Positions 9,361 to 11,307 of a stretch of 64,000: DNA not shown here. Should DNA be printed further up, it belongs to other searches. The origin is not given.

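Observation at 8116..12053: Housekeeping-type sigma factor with a 550 aa C-terminal extension containing duplicated region-4-like modules, coupled to a downstream gene ending in another region-4-like HTH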

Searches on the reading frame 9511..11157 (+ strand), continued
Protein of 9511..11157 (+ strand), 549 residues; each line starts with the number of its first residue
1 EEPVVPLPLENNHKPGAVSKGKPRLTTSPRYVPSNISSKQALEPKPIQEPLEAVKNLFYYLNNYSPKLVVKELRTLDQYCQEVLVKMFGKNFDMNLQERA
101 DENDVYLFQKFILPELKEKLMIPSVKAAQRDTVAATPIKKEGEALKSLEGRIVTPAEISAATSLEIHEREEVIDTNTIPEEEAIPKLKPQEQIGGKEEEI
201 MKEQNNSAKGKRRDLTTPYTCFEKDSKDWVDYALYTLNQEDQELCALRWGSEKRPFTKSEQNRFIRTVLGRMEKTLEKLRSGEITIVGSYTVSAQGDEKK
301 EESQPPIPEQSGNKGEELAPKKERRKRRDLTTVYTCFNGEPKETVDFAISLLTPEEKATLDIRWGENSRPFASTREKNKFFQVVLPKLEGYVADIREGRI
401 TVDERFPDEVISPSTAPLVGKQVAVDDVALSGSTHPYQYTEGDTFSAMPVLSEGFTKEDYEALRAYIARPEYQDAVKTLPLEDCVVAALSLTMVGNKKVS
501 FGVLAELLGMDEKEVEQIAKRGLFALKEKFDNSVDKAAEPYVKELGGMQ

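Call 61: search_protein_families(library=phrogs, proteins=[P0147, window:9511-11157:+], max_evalue=0.01)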
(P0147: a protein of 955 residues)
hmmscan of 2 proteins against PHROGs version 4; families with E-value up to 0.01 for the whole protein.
P0147 (955 aa): 9 families
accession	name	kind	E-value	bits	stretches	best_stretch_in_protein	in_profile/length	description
phrog_351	-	transcription regulation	5.1e-25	89.2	1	756-799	661-703/928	RNA polymerase sigma factor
phrog_5904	-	unknown function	4.8e-13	50.3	0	756-785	48-77/88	-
phrog_36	-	transcription regulation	7.4e-11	43.1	0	599-625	130-156/220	transcriptional regulator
phrog_3512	-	transcription regulation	6.3e-10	40.4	0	767-790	64-85/130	sigma factor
phrog_1324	-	transcription regulation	3.9e-06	27.6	0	184-235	27-77/172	transcriptional activator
phrog_4410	-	unknown function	1.3e-05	26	0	516-546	123-153/163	-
phrog_1740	-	transcription regulation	3.1e-05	23.7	0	748-797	146-195/567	RNA polymerase sigma factor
phrog_8730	-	unknown function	0.0008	20.7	0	744-802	101-163/191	-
phrog_5370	-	unknown function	0.0023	19.3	0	761-781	91-111/112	-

window:9511-11157:+ (549 aa): 0 families
